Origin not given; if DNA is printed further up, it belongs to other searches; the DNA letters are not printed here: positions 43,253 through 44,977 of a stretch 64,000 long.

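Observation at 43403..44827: Pilin-LRR fusion: class III (type IV pilin) signal peptide fused to a BspA-type leucine-rich-repeat adhesin domain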

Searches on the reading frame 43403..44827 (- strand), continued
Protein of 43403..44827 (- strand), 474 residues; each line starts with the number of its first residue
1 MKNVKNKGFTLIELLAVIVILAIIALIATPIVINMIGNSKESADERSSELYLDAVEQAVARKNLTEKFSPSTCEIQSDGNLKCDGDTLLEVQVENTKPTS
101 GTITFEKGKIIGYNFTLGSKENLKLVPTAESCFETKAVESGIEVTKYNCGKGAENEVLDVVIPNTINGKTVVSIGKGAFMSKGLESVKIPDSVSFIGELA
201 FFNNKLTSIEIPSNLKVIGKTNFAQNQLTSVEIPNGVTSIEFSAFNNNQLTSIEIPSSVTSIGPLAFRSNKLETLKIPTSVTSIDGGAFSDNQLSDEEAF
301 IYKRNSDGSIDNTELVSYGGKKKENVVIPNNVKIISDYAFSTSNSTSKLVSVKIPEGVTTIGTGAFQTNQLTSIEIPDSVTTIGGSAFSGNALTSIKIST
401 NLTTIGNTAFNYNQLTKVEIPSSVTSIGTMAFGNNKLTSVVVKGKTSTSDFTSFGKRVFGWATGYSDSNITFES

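Call 23: find_related_loci(query=A1, collection=genome_contigs, flank=10000)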
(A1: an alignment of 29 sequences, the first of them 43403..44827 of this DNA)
Query A1 (474 aa) in genome_contigs; peptide patterns used: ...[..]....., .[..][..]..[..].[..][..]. (x = any residue, [..] = any of these).
600 stretches matched a pattern (row limit reached: there are more); 277 encode a relative of the query (tblastn E <= 1e-3); the best 80 are kept; 80 distinct loci.
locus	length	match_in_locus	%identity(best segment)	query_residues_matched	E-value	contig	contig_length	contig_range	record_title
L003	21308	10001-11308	41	155-466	7e-62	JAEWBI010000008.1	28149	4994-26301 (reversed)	MAG: Bacillota bacterium isolate OH_PBB_246 k127_596316, whole genome shotgun sequence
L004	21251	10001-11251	38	7-471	6e-48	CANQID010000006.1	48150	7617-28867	MAG: uncultured Bacilli bacterium isolate Lapin-030__bin39 genome assembly, contig: Lapin-030__NODE_1078_length_48150_co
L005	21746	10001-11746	29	1-442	3e-43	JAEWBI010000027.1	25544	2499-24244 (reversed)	MAG: Bacillota bacterium isolate OH_PBB_246 k127_12297, whole genome shotgun sequence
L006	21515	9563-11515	30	1-451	6e-44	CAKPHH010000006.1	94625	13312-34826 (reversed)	MAG: uncultured Bacilli bacterium isolate REFINED_METABAT215_TOP10_CONTIGS_1500_ASSEMBLY_K77_MERGED__Hadza_MoBio_hadza-I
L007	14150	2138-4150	28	2-440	8e-41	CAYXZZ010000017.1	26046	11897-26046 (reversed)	MAG TPA_asm: uncultured Mycoplasma sp. isolate SRP315200_co2_747 genome assembly, contig: NODE_1329_length_26046_cov_12.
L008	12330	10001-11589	29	7-446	4e-34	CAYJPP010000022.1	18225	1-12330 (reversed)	MAG TPA_asm: uncultured Muribaculaceae bacterium isolate ERP123703_co3_323 genome assembly, contig: NODE_3657_length_182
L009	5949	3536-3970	52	7-150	2e-29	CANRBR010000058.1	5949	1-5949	MAG: uncultured Bacilli bacterium isolate Lapin-028__bin7 genome assembly, contig: Lapin-028__NODE_14437_length_5949_cov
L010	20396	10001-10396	43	4-134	1e-28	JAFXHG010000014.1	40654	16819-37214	MAG: Bacilli bacterium isolate RGIG6413 Sheep_Rectum-5__c200702, whole genome shotgun sequence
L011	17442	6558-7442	34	7-440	7e-29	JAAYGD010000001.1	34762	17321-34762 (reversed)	MAG: Mycoplasmatota bacterium isolate AS09scLD_189 3961_AS09, whole genome shotgun sequence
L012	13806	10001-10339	61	4-113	4e-26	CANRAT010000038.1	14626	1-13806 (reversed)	MAG: uncultured Bacilli bacterium isolate Lapin-016__bin53 genome assembly, contig: Lapin-016__NODE_3669_length_14626_co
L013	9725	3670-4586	49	2-124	1e-24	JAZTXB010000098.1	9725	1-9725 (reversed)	MAG: Bacilli bacterium isolate T1900045331_YK20190020.MAGScoT_cleanbin_000028 SGB_6528_k141_1857642, whole genome shotgu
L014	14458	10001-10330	55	4-110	1e-25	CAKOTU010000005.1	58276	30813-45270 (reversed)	MAG: uncultured Bacilli bacterium isolate REFINED_METABAT215_TOP10_CONTIGS_1500_ASSEMBLY_K77_MERGED__Hadza_MoBio_hadza-E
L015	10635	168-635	42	8-153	5e-23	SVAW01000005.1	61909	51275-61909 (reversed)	MAG: Bacillota bacterium isolate SIG212 NODE_11594_length_61909_cov_11.566686, whole genome shotgun sequence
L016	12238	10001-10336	53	3-110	8e-23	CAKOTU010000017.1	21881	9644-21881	MAG: uncultured Bacilli bacterium isolate REFINED_METABAT215_TOP10_CONTIGS_1500_ASSEMBLY_K77_MERGED__Hadza_MoBio_hadza-E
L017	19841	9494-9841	49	1-110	8e-22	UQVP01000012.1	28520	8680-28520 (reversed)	uncultured Tenericutes bacterium isolate UMGS688 genome assembly, contig: NODE_409_length_28520_cov_20.558862, whole gen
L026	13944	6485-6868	37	1-155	2e-16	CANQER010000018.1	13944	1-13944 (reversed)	MAG: uncultured Bacilli bacterium isolate Lapin-005__bin52 genome assembly, contig: Lapin-005__NODE_5990_length_13944_co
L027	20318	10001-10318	45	2-103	1e-16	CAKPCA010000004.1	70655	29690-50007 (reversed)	MAG: uncultured Bacilli bacterium isolate REFINED_METABAT215_TOP10_CONTIGS_1500_ASSEMBLY_K77_MERGED__Hadza_MoBio_hadza-I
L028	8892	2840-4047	35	4-175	8e-16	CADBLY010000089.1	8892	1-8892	MAG: uncultured Erysipelotrichaceae bacterium isolate RUG14093 genome assembly, contig: RUG14093_asm_89, whole genome sh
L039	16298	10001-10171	61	5-61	1e-13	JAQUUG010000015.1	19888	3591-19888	MAG: Bacilli bacterium isolate STD2_138 NODE_9950_length_19888_cov_3.277618_Sandtown_D2, whole genome shotgun sequence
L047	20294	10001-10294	39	7-117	5e-13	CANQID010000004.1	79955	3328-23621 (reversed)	MAG: uncultured Bacilli bacterium isolate Lapin-030__bin39 genome assembly, contig: Lapin-030__NODE_438_length_79955_cov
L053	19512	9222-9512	39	5-103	2e-12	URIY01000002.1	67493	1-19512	uncultured Tenericutes bacterium isolate UMGS1045 genome assembly, contig: NODE_259_length_67493_cov_13.985453, whole ge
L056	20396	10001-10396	32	7-121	5e-12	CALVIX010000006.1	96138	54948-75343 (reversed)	MAG: uncultured Bacilli bacterium isolate BRZ_FQ__bin7 genome assembly, contig: BRZ_FQ__NODE_269_length_96138_cov_9.4309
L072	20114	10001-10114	74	4-41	2e-10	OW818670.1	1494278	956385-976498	metagenome genome assembly, chromosome: 1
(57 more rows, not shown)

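Call 27: search_protein_families(library=pfam, proteins=[L011:774-3086:+, L011:3099-3863:+, L011:6549-7586:+, L011:5880-6539:+, L001:8290-9891:+], max_evalue=0.01)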
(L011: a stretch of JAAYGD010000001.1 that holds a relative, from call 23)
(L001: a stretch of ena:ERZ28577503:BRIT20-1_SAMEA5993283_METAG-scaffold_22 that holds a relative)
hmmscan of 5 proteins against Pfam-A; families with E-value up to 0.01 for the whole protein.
L011:774-3086:+ (770 aa): 1 family
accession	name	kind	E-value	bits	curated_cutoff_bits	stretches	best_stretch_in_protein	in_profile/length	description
PF00482.28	T2SSF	-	2.5e-53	179.8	25.2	2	435-558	1-125/125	Type II secretion system (T2SS), protein F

L011:3099-3863:+ (254 aa): 2 families
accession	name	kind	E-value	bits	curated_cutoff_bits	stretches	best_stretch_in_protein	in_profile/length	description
PF06750.18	A24_N_bact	-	1.1e-32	112.3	23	1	12-94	1-83/84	Bacterial Peptidase A24 N-terminal domain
PF01478.23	Peptidase_A24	-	5.3e-18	65.8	26.5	1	105-213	1-102/104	Type IV leader peptidase family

L011:6549-7586:+ (345 aa): 2 families
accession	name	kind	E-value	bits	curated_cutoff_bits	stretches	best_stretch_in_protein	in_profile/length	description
PF13306.12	LRR_5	-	1.5e-40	138.4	27.7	3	199-311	2-117/127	BspA type Leucine rich repeat region (6 copies)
PF07963.17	N_methyl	-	1.1e-05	25.2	21.2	1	2-25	3-26/27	Prokaryotic N-terminal methylation motif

L011:5880-6539:+ (219 aa): 1 family
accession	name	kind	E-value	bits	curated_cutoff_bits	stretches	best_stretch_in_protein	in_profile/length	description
PF14460.11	Prok-E2_D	-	0.0049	17.1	25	1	110-166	85-138/171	Prokaryotic E2 family D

L001:8290-9891:+ (533 aa): 5 families
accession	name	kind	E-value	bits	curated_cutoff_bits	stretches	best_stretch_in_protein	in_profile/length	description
PF13306.12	LRR_5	-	2e-87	290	27.7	3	235-356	1-125/127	BspA type Leucine rich repeat region (6 copies)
PF05725.18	FNIP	-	1e-06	29.2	21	0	289-325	3-39/44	FNIP Repeat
PF07963.17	N_methyl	-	1.2e-06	28.3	21.2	1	4-25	5-26/27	Prokaryotic N-terminal methylation motif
PF00207.28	A2M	-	2.8e-06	27.5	21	0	431-462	18-49/92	Alpha-2-macroglobulin family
PF19903.4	DUF6376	-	0.00013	22.7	27.3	0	270-326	51-107/116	Family of unknown function (DUF6376)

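Call 28: predict_structure(alignment_id=A1)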
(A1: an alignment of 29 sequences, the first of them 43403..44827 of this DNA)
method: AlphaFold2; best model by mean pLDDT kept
length: 474 residues; sequences in the alignment: 29
mean_pLDDT: 91.2   pTM: 0.77
mean pLDDT of the five models: 91.2, 90.5, 90.2, 89.6, 89.5
residues with pLDDT >= 90: 343; 70-90: 109; 50-70: 17; < 50: 5
segments of 3 or more residues with pLDDT < 50: 1-5
pLDDT, mean of each block of 10 residues (from residue 1): 53 78 74 61 76 88 83 90 87 82 83 82 85 96 98 93 92 98 96 97 97 97 97 97 98 97 98 96 98 95 97 98 95 98 83 96 97 94 98 93 98 97 98 97 97 96 92 95
secondary structure, 60 per line:
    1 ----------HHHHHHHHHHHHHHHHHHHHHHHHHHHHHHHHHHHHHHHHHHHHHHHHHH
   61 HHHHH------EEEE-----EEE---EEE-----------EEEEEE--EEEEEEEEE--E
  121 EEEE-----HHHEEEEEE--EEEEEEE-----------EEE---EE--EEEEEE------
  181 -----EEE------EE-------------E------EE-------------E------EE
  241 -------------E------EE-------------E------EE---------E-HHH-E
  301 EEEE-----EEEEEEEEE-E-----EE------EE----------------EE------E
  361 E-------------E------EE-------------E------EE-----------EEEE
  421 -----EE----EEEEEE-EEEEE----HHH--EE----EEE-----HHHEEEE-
elements in order: H11-65 E72-75 E81-83 E87-89 E101-106 E109-117 E120-124 E133-138 E141-147 E159-161 E169-174 E186-188 E300-304 E310-318 E417-420 E432-437 E439-443 E459-461 E470-473

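Call 31: fold_search(model_id=the predicted structure, library=pdb)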
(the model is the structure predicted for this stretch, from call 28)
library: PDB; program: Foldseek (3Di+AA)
matches with E <= 10: 134; with E <= 0.001: 15
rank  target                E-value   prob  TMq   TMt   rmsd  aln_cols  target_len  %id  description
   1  4gt6                  9.1e-10  1.00  0.41  0.49   7.4       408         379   24  Crystal structure of a leucine rich cell surface protein (FAEPRAA2165_01021) from Faecalibacterium prausnitzii A2-165 at (released 2012-09-26)
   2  4fd0                  1.0e-09  1.00  0.25  0.30  14.1       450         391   19  Crystal structure of a putative cell surface protein (BACCAC_03700) from Bacteroides caccae ATCC 43185 at 2.07 A resolut (released 2012-07-25)
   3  4fs7                  2.1e-09  1.00  0.35  0.41   8.8       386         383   24  Crystal structure of a leucine-rich repeat protein (BACOVA_04585) from Bacteroides ovatus ATCC 8483 at 1.19 A resolution (released 2012-09-19)
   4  4fdw                  3.6e-09  1.00  0.28  0.35  14.5       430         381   20  Crystal structure of a putative cell surface protein (BACOVA_01565) from Bacteroides ovatus ATCC 8483 at 2.05 A resoluti (released 2012-07-25)
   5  4cp6                  9.6e-09  1.00  0.44  0.50   7.4       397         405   22  The Crystal structure of Pneumococcal vaccine antigen PcpA (released 2015-02-25)
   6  4h09_B                4.4e-08  1.00  0.44  0.54   7.5       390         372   20  Crystal structure of a leucine-rich repeat protein (EUBVEN_01088) from Eubacterium ventriosum ATCC 27560 at 2.50 A res (released 2012-10-10)
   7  4h09_A                1.1e-07  1.00  0.38  0.46  10.3       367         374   21  Crystal structure of a leucine-rich repeat protein (EUBVEN_01088) from Eubacterium ventriosum ATCC 27560 at 2.50 A res (released 2012-10-10)
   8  4h09_E                2.3e-07  1.00  0.41  0.50   8.8       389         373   22  Crystal structure of a leucine-rich repeat protein (EUBVEN_01088) from Eubacterium ventriosum ATCC 27560 at 2.50 A res (released 2012-10-10)
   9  4h09_D                3.2e-07  1.00  0.37  0.45  10.8       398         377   20  Crystal structure of a leucine-rich repeat protein (EUBVEN_01088) from Eubacterium ventriosum ATCC 27560 at 2.50 A res (released 2012-10-10)
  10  4h09_C                3.7e-07  1.00  0.36  0.45  10.3       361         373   21  Crystal structure of a leucine-rich repeat protein (EUBVEN_01088) from Eubacterium ventriosum ATCC 27560 at 2.50 A res (released 2012-10-10)
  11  4ow2_A                4.0e-07  1.00  0.32  0.34   7.1       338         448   14  YopM from Yersinia enterocolitica WA-314 (released 2015-03-04)
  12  6mlx_A                2.2e-06  1.00  0.24  0.45   9.6       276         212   22  Crystal structure of T. pallidum Leucine Rich Repeat protein (TpLRR) (released 2019-07-17)
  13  6mlx_B                2.8e-06  1.00  0.20  0.37  10.6       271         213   23  Crystal structure of T. pallidum Leucine Rich Repeat protein (TpLRR) (released 2019-07-17)
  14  6mlx_C                7.7e-06  1.00  0.25  0.50   8.7       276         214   22  Crystal structure of T. pallidum Leucine Rich Repeat protein (TpLRR) (released 2019-07-17)
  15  1g9u                  5.2e-04  1.00  0.27  0.33   7.4       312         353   18  CRYSTAL STRUCTURE OF YOPM-LEUCINE RICH EFFECTOR PROTEIN FROM YERSINIA PESTIS (released 2001-10-10)
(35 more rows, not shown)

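Call 32: search_solved_structures(query=window:43403-44827:-, max_evalue=0.01)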
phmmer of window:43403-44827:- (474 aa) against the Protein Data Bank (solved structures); distinct sequences matched with E-value up to 0.01: 50.
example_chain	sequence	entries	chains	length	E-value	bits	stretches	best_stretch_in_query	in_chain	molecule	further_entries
4gt6_A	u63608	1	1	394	2e-30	109.2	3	301-445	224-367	Cell surface protein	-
4fs7_A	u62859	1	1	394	1.1e-29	106.8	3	165-290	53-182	Uncharacterized protein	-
4fdw_A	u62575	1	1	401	7.6e-20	74.4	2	171-246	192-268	leucine rich hypothetical protein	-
4h09_A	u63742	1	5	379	6.7e-19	71.2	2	244-421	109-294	Hypothetical leucine rich repeat protein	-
4fd0_A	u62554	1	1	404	1.5e-18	70.1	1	174-260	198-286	Leucine rich hypothetical protein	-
4cp6_A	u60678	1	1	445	4.6e-14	55.3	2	270-432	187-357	CHOLINE BINDING PROTEIN PCPA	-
6nyr_A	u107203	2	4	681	2.3e-12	49.7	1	144-284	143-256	Crov588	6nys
6mlx_A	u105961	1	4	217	3.7e-10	42.5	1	140-290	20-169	Leucine-rich repeat protein TpLRR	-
2omu_A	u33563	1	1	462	9e-10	41.2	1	198-300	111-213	Internalin-A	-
2omt_A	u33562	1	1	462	1.1e-09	40.9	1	198-300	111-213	Internalin-A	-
2omx_A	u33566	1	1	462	3e-09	39.5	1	198-300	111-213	Internalin-A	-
4oju_A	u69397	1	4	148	7.5e-09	38.1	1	357-445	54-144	hypothetical leucine rich repeat protein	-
2omz_A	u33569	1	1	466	1.9e-08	36.8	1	198-300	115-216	Internalin-A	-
1o6s_A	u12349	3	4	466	2.4e-08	36.5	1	198-297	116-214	INTERNALIN A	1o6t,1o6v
8h62_A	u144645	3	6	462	2.4e-08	36.5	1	198-300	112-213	Internalin A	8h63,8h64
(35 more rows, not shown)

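Call 41: find_encoding_contigs(protein=window:43403-44827:-, flank=2000, max_places=5)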
Protein window:43403-44827:- (474 aa): 3 contigs read that carry it; 1 place shown.
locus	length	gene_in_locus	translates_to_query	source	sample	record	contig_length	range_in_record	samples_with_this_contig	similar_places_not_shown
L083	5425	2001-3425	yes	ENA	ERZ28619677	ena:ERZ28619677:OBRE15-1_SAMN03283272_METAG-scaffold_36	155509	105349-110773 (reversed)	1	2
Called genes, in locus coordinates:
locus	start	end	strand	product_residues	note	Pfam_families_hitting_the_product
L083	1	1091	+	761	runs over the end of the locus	PF00122:E1-E2_ATPase, PF00702:Hydrolase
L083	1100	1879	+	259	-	PF02535:Zip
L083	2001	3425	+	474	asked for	PF07963:N_methyl, PF13306:LRR_5, PF05725:FNIP (faint), PF13306:LRR_5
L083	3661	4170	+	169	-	-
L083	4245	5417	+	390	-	PF00817:IMS, PF11798:IMS_HHH (weak), PF21999:IMS_HHH_1 (weak), PF11799:IMS_C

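Call 44: find_homologous_proteins(query=L011:3099-3863:+, max_evalue=1e-10)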
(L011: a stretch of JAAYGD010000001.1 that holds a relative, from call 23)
Query L011:3099-3863:+ (254 aa): 4827 proteins with E <= 1e-10 among 6883 candidates; the best 120 are listed.
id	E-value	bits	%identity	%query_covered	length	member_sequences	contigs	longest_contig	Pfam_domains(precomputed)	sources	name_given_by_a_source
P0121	8.1e-155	532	99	100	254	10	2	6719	PF01478.24,PF06750.19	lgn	-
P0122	5.3e-140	483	88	100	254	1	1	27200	PF01478.24,PF06750.19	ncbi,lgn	-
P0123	3.3e-112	392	71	100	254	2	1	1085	PF01478.24,PF06750.19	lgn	-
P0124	2.8e-109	383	67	100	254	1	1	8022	PF01478.24,PF06750.19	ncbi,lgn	-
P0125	2.9e-109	383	67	100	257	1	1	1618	PF01478.24,PF06750.19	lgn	-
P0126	5.1e-109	382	67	100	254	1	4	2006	PF01478.24,PF06750.19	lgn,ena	-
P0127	1.2e-108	381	67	100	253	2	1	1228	PF01478.24,PF06750.19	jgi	jgi:leader peptidase (prepilin peptidase)/N-methyltransferase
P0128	2.1e-108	380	67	100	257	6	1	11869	PF01478.24,PF06750.19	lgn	-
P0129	1.5e-107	377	68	100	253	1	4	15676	PF01478.24,PF06750.19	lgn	-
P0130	1.8e-107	377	66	100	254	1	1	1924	PF01478.24,PF06750.19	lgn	-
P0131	3.4e-107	376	68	100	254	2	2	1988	PF01478.24,PF06750.19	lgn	-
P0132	5.3e-105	369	67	100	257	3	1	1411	PF01478.24,PF06750.19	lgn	-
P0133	9.0e-103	361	63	100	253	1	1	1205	PF01478.24,PF06750.19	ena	-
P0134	4.0e-100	353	64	100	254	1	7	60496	PF01478.24,PF06750.19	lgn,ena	-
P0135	2.0e-98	347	63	92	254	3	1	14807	PF01478.24,PF06750.19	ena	-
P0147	2.7e-78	281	53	98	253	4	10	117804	PF01478.24,PF06750.19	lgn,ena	-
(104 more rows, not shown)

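Call 48: find_encoding_contigs(protein=P0147, flank=10000, max_places=4)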
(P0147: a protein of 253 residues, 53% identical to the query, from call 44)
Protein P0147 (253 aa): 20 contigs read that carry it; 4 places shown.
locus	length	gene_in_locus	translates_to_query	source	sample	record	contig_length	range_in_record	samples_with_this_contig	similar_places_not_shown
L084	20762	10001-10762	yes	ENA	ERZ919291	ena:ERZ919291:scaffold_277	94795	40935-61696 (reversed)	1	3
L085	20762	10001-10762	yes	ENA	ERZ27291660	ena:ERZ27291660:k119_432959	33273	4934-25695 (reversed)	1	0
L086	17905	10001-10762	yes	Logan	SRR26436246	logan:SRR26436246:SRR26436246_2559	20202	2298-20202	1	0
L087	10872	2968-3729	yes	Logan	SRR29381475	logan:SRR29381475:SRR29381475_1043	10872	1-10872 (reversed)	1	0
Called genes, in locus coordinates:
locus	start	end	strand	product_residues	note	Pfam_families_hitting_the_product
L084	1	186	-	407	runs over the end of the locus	PF01464:SLT (weak)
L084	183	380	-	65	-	-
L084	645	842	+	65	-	-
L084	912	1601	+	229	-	PF10531:SLBB, PF12836:HHH_3, PF00633:HHH (weak)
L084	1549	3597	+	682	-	PF03772:Competence, PF00753:Lactamase_B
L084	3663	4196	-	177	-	PF20122:DUF6512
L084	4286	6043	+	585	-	PF01807:Zn_ribbon_DnaG, PF08275:DNAG_N, PF13662:Toprim_4, PF01751:Toprim, PF13155:Toprim_2, PF13362:Toprim_3 (weak), PF10410:DnaB_bind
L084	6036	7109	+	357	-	PF03979:Sigma70_r1_1, PF00140:Sigma70_r1_2, PF04542:Sigma70_r2, PF04539:Sigma70_r3, PF04545:Sigma70_r4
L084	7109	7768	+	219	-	PF05175:MTS (weak), PF06325:PrmA (weak), PF12847:Methyltransf_18, PF04816:TrmK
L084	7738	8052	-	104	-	PF14181:YqfQ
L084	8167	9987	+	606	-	PF00482:T2SSF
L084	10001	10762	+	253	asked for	PF06750:A24_N_bact, PF01478:Peptidase_A24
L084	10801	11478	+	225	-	-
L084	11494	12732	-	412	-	PF05496:RuvB_N, PF00004:AAA, PF07728:AAA_5 (faint), PF16193:AAA_assoc_2, PF12002:MgsA_C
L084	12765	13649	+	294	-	PF02899:Phage_int_SAM_1, PF13495:Phage_int_SAM_4, PF00589:Phage_integrase, PF22823:MrpR_C_cat (weak)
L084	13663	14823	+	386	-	PF01676:Metalloenzyme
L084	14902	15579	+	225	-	PF02535:Zip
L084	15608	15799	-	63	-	-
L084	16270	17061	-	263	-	-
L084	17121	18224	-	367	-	PF02540:NAD_synthase (faint), PF03054:tRNA_Me_trans, PF20259:tRNA_Me_trans_M, PF20258:tRNA_Me_trans_C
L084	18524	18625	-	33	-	-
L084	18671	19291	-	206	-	PF01944:SpoIIM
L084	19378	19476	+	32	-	-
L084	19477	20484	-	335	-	PF03418:Peptidase_A25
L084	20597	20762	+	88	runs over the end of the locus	PF01649:Ribosomal_S20p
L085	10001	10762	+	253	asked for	PF06750:A24_N_bact, PF01478:Peptidase_A24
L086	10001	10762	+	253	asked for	PF06750:A24_N_bact, PF01478:Peptidase_A24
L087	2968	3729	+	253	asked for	PF06750:A24_N_bact, PF01478:Peptidase_A24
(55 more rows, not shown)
